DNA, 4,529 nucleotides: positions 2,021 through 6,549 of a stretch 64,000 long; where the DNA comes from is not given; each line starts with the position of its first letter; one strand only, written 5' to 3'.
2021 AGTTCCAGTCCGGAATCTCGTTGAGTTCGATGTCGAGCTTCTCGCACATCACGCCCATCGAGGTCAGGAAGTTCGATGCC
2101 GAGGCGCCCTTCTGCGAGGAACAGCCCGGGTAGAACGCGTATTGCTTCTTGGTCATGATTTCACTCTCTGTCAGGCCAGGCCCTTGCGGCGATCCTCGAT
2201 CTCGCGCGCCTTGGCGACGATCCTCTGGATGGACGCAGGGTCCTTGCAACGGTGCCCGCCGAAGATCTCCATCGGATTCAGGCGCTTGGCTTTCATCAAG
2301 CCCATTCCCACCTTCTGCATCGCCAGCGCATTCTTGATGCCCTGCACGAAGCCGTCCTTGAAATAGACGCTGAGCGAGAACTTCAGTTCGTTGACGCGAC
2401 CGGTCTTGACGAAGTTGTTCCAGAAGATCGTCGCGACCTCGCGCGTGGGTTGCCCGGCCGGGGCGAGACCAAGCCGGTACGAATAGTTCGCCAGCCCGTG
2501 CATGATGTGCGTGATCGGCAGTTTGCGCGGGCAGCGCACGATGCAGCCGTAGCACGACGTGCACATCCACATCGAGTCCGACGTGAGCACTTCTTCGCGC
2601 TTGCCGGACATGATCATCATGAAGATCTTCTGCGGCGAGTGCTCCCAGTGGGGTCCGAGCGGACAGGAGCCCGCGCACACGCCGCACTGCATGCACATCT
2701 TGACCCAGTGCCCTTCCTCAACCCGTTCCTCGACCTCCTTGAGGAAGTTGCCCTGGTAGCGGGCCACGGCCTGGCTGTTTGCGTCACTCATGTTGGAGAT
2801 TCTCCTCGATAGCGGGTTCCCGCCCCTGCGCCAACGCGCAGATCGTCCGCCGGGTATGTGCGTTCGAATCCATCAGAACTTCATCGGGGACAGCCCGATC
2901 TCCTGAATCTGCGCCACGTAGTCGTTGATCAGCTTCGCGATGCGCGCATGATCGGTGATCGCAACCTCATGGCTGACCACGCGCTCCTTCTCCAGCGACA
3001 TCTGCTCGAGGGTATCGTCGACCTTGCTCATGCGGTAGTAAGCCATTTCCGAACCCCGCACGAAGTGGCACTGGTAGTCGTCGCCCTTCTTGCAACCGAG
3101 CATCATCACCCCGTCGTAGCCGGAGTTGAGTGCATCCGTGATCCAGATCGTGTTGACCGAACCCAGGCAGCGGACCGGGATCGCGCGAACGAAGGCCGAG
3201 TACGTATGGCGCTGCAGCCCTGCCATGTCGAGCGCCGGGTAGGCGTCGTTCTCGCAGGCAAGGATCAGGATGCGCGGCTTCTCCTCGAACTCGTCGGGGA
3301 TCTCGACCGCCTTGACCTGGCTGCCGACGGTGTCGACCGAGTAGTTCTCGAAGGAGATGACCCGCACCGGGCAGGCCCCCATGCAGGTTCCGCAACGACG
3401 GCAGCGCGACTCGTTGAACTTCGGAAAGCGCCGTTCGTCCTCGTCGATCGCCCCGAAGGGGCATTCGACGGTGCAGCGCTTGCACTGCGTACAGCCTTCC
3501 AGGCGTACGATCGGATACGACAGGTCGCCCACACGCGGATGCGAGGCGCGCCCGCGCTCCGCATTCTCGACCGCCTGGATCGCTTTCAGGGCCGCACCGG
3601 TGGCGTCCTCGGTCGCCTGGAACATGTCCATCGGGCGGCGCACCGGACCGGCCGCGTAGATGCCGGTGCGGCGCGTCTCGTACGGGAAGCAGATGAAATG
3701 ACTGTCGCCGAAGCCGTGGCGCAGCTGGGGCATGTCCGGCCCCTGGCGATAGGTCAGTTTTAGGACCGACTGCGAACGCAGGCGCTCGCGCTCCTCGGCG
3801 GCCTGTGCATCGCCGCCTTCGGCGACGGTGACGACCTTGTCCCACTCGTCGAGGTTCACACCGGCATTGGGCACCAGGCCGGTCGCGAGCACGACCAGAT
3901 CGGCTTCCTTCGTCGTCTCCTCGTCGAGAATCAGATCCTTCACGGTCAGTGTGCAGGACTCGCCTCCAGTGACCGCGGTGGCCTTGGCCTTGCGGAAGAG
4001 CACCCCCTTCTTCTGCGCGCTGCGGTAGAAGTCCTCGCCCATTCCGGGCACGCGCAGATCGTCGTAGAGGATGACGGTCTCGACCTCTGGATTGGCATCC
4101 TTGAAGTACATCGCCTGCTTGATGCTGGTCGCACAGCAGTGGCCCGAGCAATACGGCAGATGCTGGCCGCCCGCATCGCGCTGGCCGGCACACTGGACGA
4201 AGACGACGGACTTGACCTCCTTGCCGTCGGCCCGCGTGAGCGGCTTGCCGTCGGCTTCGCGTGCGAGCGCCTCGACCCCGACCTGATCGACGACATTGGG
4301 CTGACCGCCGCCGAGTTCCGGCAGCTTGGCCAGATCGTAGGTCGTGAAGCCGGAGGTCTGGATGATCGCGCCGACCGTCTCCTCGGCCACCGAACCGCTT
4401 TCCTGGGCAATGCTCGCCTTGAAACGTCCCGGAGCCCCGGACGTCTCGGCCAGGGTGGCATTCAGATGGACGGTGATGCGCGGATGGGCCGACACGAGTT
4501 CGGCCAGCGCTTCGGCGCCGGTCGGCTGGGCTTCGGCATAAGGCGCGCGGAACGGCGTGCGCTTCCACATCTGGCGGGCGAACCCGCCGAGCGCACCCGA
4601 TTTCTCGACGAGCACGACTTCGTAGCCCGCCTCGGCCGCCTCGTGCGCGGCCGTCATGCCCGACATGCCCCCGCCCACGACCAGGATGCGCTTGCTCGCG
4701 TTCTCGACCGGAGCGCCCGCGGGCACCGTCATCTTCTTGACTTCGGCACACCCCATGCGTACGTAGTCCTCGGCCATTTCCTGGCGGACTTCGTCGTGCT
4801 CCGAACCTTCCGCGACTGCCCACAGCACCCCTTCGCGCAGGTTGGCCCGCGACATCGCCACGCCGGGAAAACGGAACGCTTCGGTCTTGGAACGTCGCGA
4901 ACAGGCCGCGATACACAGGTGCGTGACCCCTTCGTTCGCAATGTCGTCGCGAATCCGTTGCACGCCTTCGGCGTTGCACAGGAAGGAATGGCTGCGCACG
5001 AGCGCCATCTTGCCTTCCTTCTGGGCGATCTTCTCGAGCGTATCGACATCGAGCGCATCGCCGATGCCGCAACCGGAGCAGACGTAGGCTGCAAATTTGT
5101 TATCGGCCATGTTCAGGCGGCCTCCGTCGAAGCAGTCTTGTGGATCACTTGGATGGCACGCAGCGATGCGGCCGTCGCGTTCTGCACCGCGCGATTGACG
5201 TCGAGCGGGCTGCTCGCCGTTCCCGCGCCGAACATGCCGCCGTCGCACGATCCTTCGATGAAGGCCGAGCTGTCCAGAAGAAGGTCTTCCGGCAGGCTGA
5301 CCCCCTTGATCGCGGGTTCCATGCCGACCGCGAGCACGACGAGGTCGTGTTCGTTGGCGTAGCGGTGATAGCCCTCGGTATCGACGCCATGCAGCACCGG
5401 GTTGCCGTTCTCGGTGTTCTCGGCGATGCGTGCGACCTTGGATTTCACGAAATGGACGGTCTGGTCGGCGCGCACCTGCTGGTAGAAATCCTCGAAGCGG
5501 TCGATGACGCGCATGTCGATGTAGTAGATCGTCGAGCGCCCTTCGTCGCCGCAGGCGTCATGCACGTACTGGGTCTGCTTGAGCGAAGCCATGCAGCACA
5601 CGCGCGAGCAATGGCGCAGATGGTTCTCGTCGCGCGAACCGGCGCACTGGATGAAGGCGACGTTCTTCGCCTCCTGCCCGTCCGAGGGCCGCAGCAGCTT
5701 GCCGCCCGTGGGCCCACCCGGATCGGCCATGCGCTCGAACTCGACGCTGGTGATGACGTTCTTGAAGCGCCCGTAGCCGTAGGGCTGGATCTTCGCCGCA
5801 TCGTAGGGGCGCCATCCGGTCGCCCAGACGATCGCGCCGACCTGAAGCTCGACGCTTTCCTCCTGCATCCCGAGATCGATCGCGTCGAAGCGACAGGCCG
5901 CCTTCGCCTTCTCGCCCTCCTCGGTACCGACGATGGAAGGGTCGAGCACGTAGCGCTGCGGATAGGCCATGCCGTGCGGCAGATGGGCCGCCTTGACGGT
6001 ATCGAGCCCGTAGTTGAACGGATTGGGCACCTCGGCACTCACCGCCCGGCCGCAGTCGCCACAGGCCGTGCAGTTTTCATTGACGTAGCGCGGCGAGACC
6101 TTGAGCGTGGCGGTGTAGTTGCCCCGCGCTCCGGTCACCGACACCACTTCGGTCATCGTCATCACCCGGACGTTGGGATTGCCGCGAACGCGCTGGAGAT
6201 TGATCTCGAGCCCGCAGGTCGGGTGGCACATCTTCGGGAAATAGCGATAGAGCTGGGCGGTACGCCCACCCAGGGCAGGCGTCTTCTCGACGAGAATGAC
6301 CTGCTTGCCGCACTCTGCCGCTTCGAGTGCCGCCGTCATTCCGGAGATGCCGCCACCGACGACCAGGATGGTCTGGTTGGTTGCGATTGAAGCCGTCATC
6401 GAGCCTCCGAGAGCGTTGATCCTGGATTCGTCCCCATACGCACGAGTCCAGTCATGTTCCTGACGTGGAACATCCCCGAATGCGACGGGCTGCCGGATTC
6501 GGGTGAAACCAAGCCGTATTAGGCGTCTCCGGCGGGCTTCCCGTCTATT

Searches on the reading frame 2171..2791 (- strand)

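Call 98: search_protein_families(library=pfam, proteins=[window:2171-2791:-], max_evalue=0.00001)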
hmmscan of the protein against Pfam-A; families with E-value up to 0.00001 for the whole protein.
window:2171-2791:- (206 aa): 3 families
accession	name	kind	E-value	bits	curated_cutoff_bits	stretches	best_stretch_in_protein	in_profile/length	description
PF13183.11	Fer4_8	-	2.4e-10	41.2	27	1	30-90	2-67/68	4Fe-4S dicluster domain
PF13534.11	Fer4_17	-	1.5e-09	38.7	22.2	1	33-91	2-60/61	4Fe-4S dicluster domain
PF13187.11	Fer4_9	-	2.7e-07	30.9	27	1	32-90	1-50/52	4Fe-4S dicluster domain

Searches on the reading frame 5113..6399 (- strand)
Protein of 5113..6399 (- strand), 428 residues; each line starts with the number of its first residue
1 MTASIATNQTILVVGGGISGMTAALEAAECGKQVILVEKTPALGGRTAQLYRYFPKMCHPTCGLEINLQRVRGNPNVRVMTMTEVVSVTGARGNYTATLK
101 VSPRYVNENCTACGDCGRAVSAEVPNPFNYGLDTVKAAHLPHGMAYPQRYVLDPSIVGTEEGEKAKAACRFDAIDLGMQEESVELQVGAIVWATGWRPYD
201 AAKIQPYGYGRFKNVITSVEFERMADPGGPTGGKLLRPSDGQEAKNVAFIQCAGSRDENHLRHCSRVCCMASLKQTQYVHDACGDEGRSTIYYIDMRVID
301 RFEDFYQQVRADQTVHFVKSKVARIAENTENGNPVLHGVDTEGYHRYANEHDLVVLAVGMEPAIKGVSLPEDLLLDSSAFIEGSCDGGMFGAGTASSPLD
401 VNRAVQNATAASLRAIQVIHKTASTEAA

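Call 98: search_protein_families(library=pfam, proteins=[window:5113-6399:-], max_evalue=0.00001)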
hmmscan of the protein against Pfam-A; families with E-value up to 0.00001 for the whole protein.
window:5113-6399:- (428 aa): 5 families
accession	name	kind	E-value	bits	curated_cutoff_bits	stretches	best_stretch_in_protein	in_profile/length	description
PF12831.13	FAD_oxidored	-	1.2e-10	41.8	27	1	11-48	2-39/416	FAD dependent oxidoreductase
PF07992.20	Pyr_redox_2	-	2.9e-10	40.5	26.1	0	11-96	3-86/291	Pyridine nucleotide-disulphide oxidoreductase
PF00890.30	FAD_binding_2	-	8.9e-10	38.8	20.4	1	11-48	2-39/414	FAD binding domain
PF13450.12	NAD_binding_8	-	7.2e-08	33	21.9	1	13-48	1-36/68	NAD(P)-binding Rossmann-like domain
PF01266.30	DAO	-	1.7e-07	31.6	27.9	1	11-45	2-37/353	FAD dependent oxidoreductase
